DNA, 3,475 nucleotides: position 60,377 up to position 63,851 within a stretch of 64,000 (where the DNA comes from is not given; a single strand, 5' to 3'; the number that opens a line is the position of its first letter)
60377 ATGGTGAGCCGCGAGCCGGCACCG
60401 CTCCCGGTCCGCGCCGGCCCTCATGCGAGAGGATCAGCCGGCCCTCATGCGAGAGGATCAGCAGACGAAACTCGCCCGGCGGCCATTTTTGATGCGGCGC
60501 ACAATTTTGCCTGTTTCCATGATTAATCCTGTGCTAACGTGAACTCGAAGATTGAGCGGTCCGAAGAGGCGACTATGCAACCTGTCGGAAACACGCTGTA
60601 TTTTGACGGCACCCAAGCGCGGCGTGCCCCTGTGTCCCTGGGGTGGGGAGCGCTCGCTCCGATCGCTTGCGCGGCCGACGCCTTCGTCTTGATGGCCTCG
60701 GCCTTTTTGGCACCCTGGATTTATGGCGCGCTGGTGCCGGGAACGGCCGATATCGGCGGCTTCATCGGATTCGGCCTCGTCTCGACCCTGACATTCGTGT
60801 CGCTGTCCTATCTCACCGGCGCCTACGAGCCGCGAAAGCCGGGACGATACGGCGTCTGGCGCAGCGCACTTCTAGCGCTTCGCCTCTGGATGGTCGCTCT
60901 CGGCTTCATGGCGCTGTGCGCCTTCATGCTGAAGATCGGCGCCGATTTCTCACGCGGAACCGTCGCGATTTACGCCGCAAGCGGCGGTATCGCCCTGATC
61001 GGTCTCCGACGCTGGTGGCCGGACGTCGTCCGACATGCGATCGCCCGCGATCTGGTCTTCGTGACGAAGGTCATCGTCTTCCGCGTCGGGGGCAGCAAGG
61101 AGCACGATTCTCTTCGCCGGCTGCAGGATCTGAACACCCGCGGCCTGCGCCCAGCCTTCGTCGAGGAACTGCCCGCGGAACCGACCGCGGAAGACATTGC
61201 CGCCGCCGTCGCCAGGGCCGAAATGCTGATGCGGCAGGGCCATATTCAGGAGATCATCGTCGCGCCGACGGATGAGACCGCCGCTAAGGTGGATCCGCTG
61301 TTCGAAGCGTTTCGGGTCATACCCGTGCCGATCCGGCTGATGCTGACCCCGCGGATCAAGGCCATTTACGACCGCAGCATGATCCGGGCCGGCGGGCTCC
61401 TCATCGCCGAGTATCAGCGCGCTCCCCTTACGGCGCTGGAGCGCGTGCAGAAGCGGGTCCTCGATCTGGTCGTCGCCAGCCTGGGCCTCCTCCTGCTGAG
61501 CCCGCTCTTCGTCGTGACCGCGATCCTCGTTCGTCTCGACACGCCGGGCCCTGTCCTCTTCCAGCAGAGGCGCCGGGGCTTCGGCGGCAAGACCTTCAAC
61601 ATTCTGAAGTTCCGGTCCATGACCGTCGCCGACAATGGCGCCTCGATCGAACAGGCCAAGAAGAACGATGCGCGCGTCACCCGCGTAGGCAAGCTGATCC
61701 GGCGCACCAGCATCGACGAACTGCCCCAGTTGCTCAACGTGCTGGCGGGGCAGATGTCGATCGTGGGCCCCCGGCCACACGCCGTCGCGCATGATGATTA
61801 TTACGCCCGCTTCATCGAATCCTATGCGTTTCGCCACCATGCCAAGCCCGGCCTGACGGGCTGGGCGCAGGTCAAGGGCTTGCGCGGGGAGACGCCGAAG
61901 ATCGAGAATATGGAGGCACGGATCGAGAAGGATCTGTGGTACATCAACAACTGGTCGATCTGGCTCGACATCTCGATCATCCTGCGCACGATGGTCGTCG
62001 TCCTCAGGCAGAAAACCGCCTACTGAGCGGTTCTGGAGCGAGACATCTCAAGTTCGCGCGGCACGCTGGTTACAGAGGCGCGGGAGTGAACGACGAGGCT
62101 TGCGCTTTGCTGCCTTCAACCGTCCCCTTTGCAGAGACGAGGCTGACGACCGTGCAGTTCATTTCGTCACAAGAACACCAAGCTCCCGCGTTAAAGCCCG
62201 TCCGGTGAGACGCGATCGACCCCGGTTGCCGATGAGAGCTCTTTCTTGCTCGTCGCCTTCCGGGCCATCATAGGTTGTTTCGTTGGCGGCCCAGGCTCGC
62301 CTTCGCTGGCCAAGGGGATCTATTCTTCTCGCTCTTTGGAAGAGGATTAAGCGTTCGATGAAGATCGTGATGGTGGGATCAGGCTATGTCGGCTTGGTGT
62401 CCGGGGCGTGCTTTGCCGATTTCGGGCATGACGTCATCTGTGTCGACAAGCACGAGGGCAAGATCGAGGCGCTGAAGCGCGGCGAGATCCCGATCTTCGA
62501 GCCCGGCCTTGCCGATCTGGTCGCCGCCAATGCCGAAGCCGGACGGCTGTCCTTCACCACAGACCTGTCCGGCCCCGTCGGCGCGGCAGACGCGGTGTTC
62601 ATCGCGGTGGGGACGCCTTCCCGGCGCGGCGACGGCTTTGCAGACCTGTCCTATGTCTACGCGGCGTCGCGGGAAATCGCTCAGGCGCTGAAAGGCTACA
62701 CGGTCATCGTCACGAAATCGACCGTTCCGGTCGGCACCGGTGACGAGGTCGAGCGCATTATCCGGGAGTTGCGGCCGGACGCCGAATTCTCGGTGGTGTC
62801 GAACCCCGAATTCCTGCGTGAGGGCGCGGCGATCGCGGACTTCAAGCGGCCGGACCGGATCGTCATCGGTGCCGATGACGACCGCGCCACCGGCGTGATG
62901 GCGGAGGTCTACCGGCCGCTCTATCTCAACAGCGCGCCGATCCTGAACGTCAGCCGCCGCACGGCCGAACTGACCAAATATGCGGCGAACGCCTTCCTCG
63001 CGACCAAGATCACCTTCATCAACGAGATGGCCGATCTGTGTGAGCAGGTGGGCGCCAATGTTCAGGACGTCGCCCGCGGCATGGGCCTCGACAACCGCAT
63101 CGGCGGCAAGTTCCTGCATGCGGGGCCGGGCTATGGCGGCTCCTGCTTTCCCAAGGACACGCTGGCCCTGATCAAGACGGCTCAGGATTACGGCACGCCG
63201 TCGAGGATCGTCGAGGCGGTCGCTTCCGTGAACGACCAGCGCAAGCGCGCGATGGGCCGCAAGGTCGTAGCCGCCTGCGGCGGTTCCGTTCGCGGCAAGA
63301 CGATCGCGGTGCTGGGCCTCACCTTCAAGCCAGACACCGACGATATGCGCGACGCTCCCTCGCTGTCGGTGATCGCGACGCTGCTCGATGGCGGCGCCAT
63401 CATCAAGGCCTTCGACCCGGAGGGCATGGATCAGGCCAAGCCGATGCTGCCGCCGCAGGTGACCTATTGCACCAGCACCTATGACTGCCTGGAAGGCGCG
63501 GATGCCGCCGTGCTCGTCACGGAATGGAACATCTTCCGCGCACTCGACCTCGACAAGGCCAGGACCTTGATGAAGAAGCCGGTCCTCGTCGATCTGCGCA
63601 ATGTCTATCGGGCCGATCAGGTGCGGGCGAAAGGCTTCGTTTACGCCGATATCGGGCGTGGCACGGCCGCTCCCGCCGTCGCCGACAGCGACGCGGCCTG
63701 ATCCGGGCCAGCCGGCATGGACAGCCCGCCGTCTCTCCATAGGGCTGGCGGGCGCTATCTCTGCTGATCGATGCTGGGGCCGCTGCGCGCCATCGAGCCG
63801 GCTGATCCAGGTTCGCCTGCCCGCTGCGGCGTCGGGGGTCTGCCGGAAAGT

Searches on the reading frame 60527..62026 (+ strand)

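Call 22: search_protein_families(library=pfam, proteins=[window:60527-62026:+], max_evalue=0.001)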
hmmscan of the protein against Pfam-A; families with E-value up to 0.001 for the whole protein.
window:60527-62026:+ (499 aa): 2 families
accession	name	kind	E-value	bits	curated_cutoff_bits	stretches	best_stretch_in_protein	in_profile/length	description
PF02397.22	Bac_transf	-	7.8e-68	228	27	1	309-493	1-178/179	Bacterial sugar transferase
PF13727.12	CoA_binding_3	-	4.4e-12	46.8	25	1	114-272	18-174/175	CoA-binding domain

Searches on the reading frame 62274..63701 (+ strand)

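Call 22: search_protein_families(library=pfam, proteins=[window:62274-63701:+], max_evalue=0.001)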
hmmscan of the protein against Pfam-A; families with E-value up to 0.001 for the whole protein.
window:62274-63701:+ (475 aa): 3 families
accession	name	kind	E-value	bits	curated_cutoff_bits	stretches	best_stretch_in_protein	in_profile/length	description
PF03721.20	UDPG_MGDP_dh_N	-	3.7e-65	219.5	27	1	29-211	1-186/187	UDP-glucose/GDP-mannose dehydrogenase family, NAD binding domain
PF00984.24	UDPG_MGDP_dh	-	4.3e-39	132.9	25.4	1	229-321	1-93/94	UDP-glucose/GDP-mannose dehydrogenase family, central domain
PF03720.21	UDPG_MGDP_dh_C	-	1.1e-31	109.7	30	1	345-446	1-102/103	UDP-glucose/GDP-mannose dehydrogenase family, UDP binding domain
